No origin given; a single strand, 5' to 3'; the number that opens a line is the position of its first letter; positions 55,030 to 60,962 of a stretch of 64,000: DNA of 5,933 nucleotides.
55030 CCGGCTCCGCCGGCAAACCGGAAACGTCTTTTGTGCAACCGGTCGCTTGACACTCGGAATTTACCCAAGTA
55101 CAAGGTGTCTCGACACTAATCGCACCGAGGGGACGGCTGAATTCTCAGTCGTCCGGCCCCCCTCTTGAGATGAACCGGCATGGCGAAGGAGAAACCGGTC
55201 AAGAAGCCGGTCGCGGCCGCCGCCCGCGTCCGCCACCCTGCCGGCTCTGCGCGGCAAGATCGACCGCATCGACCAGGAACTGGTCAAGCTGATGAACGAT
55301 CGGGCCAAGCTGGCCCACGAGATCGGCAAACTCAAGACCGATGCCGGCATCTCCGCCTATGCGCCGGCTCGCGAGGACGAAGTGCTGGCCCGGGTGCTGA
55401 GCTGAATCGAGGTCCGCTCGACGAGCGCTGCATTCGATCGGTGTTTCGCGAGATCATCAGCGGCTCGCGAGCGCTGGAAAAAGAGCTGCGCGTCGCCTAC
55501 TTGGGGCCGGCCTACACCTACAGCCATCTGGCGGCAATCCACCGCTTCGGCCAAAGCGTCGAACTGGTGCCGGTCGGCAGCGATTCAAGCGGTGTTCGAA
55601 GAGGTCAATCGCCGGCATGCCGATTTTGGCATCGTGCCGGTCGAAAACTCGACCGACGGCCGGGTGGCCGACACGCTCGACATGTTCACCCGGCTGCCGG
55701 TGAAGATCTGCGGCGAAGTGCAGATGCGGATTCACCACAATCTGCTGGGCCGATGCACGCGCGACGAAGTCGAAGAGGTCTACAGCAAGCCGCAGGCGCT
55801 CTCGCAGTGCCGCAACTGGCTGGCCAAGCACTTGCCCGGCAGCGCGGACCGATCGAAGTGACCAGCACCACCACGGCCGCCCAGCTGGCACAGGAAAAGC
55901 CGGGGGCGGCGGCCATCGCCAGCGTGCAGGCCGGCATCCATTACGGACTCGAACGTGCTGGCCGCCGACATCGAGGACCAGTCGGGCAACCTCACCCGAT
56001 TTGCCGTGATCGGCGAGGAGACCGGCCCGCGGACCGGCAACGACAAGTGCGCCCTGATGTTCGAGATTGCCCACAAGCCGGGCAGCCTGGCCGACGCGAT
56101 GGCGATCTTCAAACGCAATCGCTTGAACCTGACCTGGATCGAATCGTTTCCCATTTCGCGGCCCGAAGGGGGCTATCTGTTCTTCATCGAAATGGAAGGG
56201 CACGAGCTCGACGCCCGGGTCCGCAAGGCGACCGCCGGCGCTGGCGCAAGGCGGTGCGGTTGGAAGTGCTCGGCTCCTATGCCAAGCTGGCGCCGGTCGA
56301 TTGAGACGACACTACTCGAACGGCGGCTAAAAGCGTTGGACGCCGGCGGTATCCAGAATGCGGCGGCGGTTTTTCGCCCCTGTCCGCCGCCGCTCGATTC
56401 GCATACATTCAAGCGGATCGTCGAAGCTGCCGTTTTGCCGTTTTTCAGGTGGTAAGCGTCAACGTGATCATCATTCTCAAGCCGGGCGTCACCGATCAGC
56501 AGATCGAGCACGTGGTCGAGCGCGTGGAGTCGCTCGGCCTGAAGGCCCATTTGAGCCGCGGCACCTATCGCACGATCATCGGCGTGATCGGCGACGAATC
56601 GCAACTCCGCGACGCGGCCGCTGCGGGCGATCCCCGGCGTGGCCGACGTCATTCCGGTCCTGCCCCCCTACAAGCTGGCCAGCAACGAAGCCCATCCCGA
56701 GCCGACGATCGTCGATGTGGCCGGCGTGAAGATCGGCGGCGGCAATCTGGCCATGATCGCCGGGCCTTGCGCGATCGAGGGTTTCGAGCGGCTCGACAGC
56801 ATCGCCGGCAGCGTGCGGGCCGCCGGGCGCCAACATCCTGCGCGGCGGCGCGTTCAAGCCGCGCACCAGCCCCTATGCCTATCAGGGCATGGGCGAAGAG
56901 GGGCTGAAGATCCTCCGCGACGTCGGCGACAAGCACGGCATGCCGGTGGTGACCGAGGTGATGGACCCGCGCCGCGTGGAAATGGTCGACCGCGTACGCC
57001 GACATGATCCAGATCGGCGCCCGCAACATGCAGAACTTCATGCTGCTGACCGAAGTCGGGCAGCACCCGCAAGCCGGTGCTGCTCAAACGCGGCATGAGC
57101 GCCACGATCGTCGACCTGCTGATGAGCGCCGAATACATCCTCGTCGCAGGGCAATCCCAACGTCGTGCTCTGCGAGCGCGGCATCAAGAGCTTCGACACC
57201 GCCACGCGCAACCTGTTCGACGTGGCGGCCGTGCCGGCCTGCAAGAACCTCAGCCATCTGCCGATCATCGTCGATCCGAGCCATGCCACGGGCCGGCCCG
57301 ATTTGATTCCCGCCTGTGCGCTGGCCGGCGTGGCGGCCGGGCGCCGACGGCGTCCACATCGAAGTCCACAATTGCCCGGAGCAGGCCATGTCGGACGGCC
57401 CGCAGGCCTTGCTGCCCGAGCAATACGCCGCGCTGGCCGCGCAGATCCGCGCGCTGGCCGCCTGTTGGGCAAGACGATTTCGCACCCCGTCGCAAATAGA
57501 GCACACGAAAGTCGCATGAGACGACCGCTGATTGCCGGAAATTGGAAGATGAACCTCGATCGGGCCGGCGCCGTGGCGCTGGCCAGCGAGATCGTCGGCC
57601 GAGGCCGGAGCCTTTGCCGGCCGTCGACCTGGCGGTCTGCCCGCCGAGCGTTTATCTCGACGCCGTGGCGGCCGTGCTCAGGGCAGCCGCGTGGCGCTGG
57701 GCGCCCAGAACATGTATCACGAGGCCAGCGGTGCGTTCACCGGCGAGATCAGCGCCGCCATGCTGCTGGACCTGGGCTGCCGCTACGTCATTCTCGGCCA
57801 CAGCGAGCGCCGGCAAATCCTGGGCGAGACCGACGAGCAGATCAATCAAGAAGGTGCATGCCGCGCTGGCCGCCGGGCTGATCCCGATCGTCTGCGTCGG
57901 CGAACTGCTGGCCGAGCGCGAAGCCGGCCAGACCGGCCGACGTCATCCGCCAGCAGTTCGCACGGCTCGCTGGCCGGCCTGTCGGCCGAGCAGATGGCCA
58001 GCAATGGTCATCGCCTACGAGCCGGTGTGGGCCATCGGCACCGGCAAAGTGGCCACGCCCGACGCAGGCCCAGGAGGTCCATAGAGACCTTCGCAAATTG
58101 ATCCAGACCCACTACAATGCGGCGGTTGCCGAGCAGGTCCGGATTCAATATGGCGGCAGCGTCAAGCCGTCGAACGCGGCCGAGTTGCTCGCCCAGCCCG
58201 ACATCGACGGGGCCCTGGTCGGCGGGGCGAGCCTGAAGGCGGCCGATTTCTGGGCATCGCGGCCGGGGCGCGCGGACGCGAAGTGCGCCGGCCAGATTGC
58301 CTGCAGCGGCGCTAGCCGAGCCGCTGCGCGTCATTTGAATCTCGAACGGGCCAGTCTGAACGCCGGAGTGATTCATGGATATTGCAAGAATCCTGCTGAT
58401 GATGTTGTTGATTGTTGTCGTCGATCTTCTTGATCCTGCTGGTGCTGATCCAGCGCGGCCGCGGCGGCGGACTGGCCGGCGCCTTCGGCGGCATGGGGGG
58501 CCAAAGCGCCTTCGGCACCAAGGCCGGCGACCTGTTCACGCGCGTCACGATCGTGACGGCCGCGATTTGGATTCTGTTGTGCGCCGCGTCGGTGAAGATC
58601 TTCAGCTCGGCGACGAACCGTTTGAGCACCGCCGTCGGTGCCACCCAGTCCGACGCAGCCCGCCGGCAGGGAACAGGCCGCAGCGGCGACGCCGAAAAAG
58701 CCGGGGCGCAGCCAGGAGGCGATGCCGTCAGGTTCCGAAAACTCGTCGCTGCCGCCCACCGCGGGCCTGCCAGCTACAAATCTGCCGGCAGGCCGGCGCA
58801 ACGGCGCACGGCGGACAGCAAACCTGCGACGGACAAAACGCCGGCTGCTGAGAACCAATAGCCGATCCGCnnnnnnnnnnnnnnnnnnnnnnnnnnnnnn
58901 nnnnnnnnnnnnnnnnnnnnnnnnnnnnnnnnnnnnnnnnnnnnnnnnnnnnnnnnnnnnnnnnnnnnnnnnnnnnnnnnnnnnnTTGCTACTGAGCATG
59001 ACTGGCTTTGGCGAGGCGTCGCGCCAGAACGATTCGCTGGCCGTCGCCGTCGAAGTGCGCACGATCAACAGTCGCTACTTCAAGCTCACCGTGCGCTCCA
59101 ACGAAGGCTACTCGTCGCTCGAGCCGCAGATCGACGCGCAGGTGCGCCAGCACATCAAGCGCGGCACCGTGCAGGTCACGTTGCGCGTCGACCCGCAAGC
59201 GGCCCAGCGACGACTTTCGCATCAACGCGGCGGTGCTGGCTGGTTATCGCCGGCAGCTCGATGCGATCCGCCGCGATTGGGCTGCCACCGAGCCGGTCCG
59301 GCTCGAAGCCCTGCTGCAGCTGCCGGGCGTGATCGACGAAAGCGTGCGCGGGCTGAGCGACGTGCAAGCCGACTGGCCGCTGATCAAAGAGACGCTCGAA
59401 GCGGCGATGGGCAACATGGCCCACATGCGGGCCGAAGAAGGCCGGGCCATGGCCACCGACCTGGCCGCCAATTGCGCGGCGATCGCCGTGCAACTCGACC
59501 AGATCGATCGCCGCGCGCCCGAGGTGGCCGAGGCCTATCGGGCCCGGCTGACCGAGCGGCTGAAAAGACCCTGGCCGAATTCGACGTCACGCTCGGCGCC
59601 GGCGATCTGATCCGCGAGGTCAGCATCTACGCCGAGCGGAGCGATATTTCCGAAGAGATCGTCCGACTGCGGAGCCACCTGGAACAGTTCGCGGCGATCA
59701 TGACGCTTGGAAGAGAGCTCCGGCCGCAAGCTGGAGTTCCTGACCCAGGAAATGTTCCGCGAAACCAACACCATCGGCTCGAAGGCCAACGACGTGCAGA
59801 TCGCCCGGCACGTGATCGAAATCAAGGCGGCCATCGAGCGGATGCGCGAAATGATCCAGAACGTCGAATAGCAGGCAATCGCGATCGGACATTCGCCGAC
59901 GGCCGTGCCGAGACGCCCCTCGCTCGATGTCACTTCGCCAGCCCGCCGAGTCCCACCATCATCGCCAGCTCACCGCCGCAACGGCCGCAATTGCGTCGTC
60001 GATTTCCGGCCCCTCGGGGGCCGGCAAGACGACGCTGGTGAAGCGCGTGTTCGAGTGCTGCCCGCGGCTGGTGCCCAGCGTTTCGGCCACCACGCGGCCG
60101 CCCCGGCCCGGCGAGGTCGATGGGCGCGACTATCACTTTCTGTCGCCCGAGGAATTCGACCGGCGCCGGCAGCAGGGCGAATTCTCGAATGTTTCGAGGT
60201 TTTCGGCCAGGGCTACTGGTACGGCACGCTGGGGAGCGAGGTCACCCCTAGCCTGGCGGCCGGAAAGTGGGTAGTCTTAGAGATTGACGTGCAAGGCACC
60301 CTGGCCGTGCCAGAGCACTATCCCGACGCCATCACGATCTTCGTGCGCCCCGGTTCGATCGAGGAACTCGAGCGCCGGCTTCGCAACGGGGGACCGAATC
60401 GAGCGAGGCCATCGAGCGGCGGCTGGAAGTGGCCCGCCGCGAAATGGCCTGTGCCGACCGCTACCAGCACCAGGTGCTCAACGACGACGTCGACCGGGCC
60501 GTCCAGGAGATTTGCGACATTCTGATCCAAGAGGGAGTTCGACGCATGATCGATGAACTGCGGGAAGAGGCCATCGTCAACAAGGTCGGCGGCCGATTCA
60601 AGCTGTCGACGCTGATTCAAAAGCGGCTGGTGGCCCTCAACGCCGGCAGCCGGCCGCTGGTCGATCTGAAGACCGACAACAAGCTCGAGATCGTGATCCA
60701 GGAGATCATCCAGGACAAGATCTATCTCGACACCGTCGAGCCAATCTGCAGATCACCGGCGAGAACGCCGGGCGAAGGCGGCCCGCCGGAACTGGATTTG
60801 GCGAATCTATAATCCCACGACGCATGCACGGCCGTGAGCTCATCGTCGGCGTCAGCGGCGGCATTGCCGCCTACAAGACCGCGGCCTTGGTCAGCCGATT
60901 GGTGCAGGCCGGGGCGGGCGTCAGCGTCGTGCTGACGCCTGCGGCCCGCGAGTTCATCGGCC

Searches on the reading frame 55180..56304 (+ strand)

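Call 73: search_protein_families(library=pfam, proteins=[window:55180-56304:+], max_evalue=0.001)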
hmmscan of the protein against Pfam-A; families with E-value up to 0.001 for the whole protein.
window:55180-56304:+ (374 aa): 1 family
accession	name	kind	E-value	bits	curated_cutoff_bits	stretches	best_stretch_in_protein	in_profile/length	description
PF00800.23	PDT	-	6e-09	36.4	25.2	0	105-134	1-30/181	Prephenate dehydratase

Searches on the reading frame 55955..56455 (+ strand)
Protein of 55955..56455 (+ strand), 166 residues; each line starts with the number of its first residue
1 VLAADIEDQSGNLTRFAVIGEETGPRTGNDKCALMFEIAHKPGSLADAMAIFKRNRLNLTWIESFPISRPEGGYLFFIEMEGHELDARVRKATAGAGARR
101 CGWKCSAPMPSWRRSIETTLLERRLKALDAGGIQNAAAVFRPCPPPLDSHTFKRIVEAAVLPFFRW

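Call 73: search_protein_families(library=pfam, proteins=[window:55955-56455:+], max_evalue=0.001)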
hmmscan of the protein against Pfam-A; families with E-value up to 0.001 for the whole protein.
window:55955-56455:+ (166 aa): 1 family
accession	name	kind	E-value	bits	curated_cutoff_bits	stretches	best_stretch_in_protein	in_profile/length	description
PF01842.31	ACT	-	0.00049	20.3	27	1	37-92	6-60/66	ACT domain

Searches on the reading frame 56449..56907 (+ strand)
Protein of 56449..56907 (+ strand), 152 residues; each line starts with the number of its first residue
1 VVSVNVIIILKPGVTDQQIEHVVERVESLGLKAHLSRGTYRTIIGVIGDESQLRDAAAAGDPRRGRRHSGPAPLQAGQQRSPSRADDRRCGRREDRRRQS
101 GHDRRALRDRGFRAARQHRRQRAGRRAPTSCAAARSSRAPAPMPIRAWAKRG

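Call 73: search_protein_families(library=pfam, proteins=[window:56449-56907:+], max_evalue=0.001)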
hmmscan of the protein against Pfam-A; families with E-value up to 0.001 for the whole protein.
window:56449-56907:+ (152 aa): 1 family
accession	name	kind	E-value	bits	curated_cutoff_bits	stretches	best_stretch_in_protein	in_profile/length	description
PF18152.6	DAHP_snth_FXD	-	7.3e-19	67.8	27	1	7-55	2-50/67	DAHP synthase ferredoxin-like domain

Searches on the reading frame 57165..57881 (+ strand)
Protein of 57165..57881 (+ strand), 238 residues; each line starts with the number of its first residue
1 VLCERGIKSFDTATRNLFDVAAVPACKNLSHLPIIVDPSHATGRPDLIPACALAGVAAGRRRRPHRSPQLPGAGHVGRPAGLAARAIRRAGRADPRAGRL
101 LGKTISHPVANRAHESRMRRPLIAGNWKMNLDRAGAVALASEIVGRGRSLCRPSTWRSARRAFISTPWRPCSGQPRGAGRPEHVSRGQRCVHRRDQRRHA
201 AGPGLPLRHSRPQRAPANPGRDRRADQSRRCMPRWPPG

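Call 73: search_protein_families(library=pfam, proteins=[window:57165-57881:+], max_evalue=0.001)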
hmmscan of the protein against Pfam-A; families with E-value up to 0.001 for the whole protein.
window:57165-57881:+ (238 aa): 1 family
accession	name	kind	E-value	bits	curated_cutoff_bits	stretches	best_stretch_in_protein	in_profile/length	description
PF00793.26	DAHP_synth_1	-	2e-11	43.8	25.5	1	2-59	164-226/270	DAHP synthetase I family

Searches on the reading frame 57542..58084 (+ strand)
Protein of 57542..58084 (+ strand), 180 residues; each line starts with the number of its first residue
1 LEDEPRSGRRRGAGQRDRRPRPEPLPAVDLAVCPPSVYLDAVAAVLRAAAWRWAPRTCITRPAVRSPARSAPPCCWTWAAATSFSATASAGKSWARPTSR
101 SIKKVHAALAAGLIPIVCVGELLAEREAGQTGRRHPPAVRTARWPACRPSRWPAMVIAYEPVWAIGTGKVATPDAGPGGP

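Call 73: search_protein_families(library=pfam, proteins=[window:57542-58084:+], max_evalue=0.001)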
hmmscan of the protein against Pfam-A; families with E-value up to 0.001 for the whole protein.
window:57542-58084:+ (180 aa): 1 family
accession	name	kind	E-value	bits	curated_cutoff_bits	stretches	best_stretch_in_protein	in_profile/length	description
PF00121.24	TIM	-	1.7e-19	70.8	20.1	1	103-174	107-177/245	Triosephosphate isomerase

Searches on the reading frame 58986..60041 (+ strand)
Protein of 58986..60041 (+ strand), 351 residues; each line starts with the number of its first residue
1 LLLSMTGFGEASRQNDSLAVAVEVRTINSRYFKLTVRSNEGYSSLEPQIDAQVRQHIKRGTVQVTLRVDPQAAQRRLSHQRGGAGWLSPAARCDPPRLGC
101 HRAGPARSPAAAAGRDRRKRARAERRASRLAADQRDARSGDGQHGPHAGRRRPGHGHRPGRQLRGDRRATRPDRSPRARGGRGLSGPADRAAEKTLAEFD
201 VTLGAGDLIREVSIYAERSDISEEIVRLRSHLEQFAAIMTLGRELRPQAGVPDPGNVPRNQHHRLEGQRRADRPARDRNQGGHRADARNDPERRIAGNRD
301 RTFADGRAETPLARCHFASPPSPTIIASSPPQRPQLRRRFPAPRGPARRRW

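Call 73: search_protein_families(library=pfam, proteins=[window:58986-60041:+], max_evalue=0.001)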
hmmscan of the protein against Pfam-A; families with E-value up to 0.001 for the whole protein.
window:58986-60041:+ (351 aa): 2 families
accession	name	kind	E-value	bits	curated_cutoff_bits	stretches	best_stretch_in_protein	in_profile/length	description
PF03755.18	YicC-like_N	-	1.6e-19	71.3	25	1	3-75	2-75/156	Endoribonuclease YicC-like, N-terminal region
PF08340.16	YicC-like_C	-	4.8e-08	33.6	27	1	201-241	27-67/120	Endoribonuclease YicC-like, C-terminal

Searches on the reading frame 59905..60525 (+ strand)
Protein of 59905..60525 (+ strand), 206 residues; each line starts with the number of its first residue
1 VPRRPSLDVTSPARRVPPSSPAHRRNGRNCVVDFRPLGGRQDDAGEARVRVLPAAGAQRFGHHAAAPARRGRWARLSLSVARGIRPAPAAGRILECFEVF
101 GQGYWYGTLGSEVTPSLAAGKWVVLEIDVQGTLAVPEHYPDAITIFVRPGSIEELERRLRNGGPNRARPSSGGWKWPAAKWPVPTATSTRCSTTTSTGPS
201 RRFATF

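Call 73: search_protein_families(library=pfam, proteins=[window:59905-60525:+], max_evalue=0.001)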
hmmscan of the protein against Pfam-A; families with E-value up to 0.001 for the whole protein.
window:59905-60525:+ (206 aa): 1 family
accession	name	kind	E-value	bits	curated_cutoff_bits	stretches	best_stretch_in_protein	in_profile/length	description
PF00625.27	Guanylate_kin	-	1.2e-07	32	25.2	1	89-165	64-138/182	Guanylate kinase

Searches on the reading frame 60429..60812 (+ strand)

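Call 73: search_protein_families(library=pfam, proteins=[window:60429-60812:+], max_evalue=0.001)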
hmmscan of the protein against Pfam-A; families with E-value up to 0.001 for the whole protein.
window:60429-60812:+ (127 aa): 1 family
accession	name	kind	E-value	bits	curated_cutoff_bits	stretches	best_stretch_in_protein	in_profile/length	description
PF01192.27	RNA_pol_Rpb6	-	1.4e-08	35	26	1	49-98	2-51/53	RNA polymerase Rpb6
